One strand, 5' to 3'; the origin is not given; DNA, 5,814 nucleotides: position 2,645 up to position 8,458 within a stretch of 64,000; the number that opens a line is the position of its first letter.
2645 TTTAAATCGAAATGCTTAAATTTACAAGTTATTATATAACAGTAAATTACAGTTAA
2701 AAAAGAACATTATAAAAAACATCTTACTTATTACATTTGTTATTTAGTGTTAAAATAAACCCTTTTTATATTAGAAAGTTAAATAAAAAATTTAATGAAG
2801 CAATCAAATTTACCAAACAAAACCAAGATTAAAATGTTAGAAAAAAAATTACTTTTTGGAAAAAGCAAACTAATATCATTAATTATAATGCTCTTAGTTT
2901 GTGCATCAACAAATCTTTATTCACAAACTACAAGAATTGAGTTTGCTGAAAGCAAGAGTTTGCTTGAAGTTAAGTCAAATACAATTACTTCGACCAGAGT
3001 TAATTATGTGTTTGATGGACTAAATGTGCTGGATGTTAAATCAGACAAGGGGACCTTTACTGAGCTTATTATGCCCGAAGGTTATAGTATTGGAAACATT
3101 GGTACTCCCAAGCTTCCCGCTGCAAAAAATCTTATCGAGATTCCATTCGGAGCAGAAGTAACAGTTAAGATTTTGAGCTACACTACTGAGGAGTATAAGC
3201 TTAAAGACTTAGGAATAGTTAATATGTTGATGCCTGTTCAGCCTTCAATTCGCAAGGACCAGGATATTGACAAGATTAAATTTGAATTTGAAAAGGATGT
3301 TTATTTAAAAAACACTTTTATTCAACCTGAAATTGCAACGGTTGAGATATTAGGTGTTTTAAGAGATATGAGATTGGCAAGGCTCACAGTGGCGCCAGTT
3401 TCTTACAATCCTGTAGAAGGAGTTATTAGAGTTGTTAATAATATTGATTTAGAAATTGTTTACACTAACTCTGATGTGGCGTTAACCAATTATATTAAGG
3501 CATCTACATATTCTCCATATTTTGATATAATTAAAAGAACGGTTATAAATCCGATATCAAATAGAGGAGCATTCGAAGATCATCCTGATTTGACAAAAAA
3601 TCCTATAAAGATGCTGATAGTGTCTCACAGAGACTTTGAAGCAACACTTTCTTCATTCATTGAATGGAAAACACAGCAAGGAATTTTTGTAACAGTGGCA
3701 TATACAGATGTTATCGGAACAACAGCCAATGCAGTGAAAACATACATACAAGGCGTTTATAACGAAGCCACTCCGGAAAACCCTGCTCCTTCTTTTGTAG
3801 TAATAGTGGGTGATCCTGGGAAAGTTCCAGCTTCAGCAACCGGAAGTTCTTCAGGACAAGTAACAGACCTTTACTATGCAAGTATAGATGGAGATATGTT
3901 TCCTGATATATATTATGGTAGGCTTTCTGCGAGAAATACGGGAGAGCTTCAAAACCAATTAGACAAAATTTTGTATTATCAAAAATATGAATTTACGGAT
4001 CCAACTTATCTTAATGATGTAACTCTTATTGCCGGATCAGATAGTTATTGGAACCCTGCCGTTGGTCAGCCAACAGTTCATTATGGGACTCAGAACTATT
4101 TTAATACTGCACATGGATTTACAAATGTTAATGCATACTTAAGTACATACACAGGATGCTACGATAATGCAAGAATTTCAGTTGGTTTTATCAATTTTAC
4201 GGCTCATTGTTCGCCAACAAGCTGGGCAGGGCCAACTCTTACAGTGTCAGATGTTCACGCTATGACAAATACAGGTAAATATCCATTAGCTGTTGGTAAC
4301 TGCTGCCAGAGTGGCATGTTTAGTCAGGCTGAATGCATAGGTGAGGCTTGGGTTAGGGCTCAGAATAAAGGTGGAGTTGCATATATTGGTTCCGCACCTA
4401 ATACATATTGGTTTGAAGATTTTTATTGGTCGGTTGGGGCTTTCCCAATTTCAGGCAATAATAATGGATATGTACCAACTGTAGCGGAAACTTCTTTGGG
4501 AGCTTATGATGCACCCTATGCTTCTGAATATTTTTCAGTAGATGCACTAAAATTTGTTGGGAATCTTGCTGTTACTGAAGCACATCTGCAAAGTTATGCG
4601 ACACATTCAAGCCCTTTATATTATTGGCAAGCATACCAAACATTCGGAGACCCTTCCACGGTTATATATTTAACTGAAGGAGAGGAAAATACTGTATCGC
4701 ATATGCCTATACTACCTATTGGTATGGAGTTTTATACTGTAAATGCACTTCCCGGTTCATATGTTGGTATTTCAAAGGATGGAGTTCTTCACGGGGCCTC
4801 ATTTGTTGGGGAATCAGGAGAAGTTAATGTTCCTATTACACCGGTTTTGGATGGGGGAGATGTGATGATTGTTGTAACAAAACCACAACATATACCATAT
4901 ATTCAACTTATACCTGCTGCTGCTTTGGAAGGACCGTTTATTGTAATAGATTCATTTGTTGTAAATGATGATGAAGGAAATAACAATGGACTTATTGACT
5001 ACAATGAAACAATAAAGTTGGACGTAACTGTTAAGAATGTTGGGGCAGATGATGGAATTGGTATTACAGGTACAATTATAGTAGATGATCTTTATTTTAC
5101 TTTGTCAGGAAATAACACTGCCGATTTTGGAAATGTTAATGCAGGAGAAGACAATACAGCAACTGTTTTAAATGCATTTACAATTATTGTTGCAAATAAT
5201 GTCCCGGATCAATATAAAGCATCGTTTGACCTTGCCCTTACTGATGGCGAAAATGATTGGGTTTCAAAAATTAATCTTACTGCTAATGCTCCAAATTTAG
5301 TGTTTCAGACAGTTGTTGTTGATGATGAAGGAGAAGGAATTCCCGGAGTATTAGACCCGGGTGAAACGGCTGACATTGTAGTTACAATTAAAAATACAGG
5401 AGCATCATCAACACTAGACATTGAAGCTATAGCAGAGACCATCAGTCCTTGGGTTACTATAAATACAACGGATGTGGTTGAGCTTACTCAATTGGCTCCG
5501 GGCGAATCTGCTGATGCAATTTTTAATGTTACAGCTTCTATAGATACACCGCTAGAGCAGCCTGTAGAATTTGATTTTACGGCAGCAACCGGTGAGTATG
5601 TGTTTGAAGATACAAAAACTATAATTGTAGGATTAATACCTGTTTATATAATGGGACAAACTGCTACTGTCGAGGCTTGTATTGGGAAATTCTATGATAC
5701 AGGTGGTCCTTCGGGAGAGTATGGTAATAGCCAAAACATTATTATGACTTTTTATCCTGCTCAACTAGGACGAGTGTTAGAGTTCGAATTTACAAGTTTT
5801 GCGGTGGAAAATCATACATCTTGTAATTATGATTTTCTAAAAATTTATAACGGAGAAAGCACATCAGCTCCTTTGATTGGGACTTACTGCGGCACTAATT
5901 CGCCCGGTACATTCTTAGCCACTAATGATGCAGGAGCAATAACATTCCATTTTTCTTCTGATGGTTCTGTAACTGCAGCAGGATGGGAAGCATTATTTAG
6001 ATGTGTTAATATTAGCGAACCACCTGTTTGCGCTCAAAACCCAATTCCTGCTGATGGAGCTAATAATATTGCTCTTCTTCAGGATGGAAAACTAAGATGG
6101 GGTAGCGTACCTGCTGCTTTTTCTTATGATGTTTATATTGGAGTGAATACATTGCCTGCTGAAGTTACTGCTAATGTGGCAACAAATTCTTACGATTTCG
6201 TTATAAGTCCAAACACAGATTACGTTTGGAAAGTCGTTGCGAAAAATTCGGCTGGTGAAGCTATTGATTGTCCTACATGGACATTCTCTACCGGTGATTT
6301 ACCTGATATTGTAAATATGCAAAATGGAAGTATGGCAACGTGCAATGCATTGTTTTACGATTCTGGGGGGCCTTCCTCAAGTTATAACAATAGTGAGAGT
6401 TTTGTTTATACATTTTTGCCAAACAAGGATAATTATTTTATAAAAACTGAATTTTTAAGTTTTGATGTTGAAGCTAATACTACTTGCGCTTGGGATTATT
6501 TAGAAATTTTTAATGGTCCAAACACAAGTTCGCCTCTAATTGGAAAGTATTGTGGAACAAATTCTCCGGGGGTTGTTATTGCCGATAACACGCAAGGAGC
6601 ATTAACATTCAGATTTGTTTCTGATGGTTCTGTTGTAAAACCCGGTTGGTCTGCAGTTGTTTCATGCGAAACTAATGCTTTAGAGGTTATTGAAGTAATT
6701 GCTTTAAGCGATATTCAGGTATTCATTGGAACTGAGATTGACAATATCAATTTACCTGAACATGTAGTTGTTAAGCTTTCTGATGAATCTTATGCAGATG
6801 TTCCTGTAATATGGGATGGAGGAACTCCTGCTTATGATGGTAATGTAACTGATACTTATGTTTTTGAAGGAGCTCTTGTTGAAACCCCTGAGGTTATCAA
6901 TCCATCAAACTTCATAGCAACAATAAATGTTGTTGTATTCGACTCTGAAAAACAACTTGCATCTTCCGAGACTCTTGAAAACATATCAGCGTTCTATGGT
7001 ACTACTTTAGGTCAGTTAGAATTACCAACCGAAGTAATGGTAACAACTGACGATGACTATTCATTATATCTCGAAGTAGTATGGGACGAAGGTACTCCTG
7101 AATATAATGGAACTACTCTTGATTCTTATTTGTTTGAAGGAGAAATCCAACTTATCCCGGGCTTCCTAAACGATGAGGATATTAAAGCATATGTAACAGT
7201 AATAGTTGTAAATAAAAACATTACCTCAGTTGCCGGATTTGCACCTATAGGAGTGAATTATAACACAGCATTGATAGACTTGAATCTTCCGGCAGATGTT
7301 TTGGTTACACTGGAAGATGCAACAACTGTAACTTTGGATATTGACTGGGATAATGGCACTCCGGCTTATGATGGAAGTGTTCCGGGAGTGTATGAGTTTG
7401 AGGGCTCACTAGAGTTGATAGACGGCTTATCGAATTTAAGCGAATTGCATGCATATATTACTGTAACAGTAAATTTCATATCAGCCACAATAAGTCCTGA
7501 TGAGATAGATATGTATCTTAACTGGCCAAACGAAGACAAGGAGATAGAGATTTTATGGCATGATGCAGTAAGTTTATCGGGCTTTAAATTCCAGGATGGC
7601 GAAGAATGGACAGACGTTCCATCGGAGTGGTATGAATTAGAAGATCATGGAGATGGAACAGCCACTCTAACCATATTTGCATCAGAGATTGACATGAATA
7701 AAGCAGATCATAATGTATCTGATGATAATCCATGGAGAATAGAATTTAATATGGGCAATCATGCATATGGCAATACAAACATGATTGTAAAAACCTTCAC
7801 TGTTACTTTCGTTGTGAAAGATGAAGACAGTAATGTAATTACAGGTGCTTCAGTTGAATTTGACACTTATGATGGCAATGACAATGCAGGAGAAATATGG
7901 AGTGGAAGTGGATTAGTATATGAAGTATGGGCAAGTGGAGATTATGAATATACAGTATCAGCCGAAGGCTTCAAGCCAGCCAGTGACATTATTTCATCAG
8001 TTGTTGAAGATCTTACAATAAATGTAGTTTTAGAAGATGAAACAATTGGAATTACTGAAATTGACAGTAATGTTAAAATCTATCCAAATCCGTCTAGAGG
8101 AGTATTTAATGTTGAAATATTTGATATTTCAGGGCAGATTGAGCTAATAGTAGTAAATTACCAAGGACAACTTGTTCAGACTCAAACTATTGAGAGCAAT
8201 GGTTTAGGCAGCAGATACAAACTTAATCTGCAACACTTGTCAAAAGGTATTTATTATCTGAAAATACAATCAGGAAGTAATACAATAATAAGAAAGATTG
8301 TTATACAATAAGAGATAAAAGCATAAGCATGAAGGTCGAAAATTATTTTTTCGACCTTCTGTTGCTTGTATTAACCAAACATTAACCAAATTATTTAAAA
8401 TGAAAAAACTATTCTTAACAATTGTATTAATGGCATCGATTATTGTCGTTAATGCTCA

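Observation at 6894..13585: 1201-bp, 100% identical tract shared by two otherwise diverged tandem C25 peptidase genes, with razor-sharp boundaries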

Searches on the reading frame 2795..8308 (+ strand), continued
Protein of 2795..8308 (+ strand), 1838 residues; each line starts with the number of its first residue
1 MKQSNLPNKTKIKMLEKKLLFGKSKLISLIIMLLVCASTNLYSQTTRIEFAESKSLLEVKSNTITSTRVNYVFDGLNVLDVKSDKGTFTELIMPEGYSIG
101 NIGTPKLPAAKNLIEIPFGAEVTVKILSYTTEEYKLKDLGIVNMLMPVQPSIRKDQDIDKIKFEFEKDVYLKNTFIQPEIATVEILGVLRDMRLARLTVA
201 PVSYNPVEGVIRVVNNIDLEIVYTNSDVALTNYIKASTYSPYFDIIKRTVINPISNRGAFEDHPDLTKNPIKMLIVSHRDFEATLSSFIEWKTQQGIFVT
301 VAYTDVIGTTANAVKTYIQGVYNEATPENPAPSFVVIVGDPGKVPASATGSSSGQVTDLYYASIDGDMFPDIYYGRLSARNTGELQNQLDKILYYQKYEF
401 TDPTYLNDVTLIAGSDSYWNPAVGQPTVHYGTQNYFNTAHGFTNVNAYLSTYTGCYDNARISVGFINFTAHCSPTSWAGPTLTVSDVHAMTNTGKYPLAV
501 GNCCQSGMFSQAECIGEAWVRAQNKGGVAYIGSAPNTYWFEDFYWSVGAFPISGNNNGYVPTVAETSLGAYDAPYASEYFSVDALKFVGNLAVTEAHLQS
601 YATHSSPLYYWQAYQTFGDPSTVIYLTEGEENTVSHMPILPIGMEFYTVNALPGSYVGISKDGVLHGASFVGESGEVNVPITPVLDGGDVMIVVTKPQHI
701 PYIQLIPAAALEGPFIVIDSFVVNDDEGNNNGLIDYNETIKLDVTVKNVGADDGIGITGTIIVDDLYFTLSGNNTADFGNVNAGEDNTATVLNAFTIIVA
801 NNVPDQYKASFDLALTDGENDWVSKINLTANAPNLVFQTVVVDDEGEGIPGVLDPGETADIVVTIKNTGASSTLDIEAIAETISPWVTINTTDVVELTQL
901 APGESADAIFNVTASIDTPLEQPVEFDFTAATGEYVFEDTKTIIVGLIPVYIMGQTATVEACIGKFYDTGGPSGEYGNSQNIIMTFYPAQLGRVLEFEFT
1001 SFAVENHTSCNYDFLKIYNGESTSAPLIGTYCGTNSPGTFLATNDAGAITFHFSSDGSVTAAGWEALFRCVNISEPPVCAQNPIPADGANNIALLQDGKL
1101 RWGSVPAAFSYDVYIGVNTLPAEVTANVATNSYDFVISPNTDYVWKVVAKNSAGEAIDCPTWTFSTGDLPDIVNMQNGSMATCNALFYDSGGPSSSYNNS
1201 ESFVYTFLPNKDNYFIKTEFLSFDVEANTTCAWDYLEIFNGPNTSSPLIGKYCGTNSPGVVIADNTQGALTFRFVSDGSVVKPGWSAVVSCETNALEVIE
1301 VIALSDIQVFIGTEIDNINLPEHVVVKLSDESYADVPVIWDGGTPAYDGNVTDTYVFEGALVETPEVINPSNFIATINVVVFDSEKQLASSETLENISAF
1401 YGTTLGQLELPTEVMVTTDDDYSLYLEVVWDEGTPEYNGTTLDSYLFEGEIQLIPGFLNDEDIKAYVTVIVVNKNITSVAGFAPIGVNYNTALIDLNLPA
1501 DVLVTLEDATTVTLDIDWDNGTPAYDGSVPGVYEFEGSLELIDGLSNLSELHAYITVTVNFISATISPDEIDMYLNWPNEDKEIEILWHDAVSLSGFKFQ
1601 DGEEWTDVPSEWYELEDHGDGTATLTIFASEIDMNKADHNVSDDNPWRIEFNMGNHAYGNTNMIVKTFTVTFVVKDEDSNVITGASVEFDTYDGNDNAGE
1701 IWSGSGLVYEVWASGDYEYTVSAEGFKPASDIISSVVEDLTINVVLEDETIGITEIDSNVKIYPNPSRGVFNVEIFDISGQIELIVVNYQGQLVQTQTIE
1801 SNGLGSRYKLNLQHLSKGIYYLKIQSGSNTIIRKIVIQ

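Call 43: find_encoding_contigs(protein=P0009, flank=8000, max_places=1)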
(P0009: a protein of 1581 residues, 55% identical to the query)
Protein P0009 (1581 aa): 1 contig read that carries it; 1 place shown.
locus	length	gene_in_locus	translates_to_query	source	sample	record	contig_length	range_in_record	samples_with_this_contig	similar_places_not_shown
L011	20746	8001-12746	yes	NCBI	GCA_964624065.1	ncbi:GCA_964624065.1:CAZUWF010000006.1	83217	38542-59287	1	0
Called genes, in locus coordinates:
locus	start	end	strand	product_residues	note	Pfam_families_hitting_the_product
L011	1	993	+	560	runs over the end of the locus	PF02776:TPP_enzyme_N, PF16582:TPP_enzyme_M_2 (weak), PF02775:TPP_enzyme_C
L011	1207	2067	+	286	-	PF00248:Aldo_ket_red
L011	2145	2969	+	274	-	PF00378:ECH_1, PF16113:ECH_2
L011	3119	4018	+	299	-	PF01040:UbiA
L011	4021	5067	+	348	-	PF13378:MR_MLE_C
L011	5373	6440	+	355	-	PF00501:AMP-binding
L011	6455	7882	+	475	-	PF21799:MurD-like_N (weak), PF08245:Mur_ligase_M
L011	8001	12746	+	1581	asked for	PF08126:Propeptide_C25, PF01364:Peptidase_C25, PF00431:CUB, PF13620:CarboxypepD_reg (weak), PF18962:Por_Secre_tail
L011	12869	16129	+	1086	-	PF13365:Trypsin_2 (weak), PF00431:CUB, PF17802:SpaA (faint), PF13715:CarbopepD_reg_2 (faint), PF13620:CarboxypepD_reg (weak), PF18962:Por_Secre_tail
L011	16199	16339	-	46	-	PF17070:Thx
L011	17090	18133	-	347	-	PF00491:Arginase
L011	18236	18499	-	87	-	PF00216:Bac_DNA_binding, PF18291:HU-HIG (weak)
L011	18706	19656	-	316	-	PF00551:Formyl_trans_N, PF02911:Formyl_trans_C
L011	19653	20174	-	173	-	PF00885:DMRL_synthase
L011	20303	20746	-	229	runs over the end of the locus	PF07719:TPR_2 (faint), PF13174:TPR_6 (faint), PF13176:TPR_7 (faint), PF00515:TPR_1 (faint), PF13424:TPR_12 (weak), PF13428:TPR_14 (faint), PF13414:TPR_11 (faint), PF13432:TPR_16 (weak)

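Call 49: search_protein_families(library=ncbifam, proteins=[window:2795-8308:+], max_evalue=0.001)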
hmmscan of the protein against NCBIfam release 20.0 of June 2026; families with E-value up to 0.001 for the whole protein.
window:2795-8308:+ (1838 aa): 5 families
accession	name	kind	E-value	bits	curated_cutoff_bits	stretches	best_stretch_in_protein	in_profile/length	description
TIGR04183.1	Por_Secre_tail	domain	8e-12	45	23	1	1762-1838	1-72/72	T9SS type A sorting domain-containing protein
NF050177.1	TapA_OM_Porphy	equivalog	1.4e-09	37.3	500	1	1753-1837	464-543/544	TapA/TapC family T9SS-dependent outer membrane protein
NF052324.1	PorU_rel_Nterm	equivalog_domain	1.9e-09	36.3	450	1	365-535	521-698/879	putative type IX secretion system sortase PorU2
TIGR03900.1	prc_long_Delta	hypoth_equivalog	3.7e-08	31.8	660.95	1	727-918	562-751/973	MXAN_5808 family serine peptidase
NF038112.1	myxo_dep_M36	subfamily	3.4e-06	24.5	1500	0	837-930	863-959/1604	myxosortase-dependent M36 family metallopeptidase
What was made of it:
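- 2795..8311 (+): Gene 1: a 1838-aa T9SS-secreted C25 cysteine peptidase with a Kgp-like catalytic domain. Architecture: propeptide, C25 domain, C25 C-terminal Ig domain, CARDB-like region, 2 CUB, 3 Big_4, an unassigned ~100-aa region, a CarboxypepD_reg-like domain, and a type A sorting domain. TIGR04183 (call 49).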

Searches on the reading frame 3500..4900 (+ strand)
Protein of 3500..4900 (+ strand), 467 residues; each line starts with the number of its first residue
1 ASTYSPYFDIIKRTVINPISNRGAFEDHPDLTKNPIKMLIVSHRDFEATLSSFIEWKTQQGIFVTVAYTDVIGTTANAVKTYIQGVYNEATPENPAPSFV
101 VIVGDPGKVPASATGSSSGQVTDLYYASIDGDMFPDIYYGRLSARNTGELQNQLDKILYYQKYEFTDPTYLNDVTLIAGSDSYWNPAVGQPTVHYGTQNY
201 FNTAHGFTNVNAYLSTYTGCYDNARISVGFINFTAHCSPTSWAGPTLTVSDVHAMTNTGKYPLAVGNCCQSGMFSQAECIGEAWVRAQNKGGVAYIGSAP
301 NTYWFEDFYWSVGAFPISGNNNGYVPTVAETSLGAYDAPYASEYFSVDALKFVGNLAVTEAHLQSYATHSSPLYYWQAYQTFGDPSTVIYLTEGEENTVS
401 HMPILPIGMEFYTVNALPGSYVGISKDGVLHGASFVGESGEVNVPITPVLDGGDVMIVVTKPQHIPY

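Call 69: search_solved_structures(query=window:3500-4900:+, show_alignments=1, max_evalue=0.00001)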
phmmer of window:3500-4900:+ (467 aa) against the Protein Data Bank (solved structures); distinct sequences matched with E-value up to 0.00001: 4.
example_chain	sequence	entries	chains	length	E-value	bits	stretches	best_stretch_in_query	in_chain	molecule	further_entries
4tkx_L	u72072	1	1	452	4.9e-112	378.4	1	25-466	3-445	Lys-gingipain W83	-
4rbm_A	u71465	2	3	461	5.3e-112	378.3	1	25-466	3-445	Lys-gingipain W83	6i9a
1cvr_A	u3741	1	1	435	6.6e-26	94.4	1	36-305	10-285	GINGIPAIN R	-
4ief_B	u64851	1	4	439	2e-24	89.5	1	36-305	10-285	Gingipain R2 Mature Domain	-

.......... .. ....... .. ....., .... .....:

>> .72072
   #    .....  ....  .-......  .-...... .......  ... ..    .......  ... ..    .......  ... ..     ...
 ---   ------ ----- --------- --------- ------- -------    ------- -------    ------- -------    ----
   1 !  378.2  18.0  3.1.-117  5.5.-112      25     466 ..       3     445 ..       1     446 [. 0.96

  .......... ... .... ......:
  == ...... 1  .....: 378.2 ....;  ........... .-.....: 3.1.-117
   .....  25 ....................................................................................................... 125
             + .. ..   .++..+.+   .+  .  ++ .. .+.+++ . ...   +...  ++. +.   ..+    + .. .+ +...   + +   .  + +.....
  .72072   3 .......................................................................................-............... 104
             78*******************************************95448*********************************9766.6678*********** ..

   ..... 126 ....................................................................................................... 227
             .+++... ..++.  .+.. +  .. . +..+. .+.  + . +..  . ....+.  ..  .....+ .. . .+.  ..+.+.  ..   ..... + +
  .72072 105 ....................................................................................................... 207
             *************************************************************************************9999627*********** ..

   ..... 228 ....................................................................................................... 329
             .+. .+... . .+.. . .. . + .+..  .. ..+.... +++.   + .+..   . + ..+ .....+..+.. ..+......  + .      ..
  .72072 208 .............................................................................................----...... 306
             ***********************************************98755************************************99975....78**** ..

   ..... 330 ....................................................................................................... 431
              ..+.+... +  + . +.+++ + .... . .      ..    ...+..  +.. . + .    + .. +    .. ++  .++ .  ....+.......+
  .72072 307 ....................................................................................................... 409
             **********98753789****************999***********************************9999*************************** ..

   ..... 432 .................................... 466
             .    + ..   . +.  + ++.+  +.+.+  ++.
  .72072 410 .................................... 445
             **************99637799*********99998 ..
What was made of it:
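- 2795..8311 (+): PDB match to Lys-gingipain 4tkx/4rbm, E 5e-112, with the AH..GNCC His/Cys motifs aligned (call 69).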

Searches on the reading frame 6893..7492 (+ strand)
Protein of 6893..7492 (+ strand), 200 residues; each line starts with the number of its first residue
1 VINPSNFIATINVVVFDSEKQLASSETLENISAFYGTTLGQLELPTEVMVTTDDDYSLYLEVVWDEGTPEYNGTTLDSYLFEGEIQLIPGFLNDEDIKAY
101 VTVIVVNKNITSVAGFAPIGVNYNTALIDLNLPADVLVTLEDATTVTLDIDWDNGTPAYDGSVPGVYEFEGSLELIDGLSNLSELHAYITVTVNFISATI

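Call 18: search_protein_families(library=pfam, proteins=[window:6893-7492:+], max_evalue=0.1)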
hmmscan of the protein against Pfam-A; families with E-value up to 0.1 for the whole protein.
window:6893-7492:+ (200 aa): 1 family
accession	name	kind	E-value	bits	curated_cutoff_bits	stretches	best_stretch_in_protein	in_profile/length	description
PF07532.17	Big_4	-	1.8e-16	59.8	22.1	2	130-174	14-57/59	Bacterial Ig-like domain (group 4)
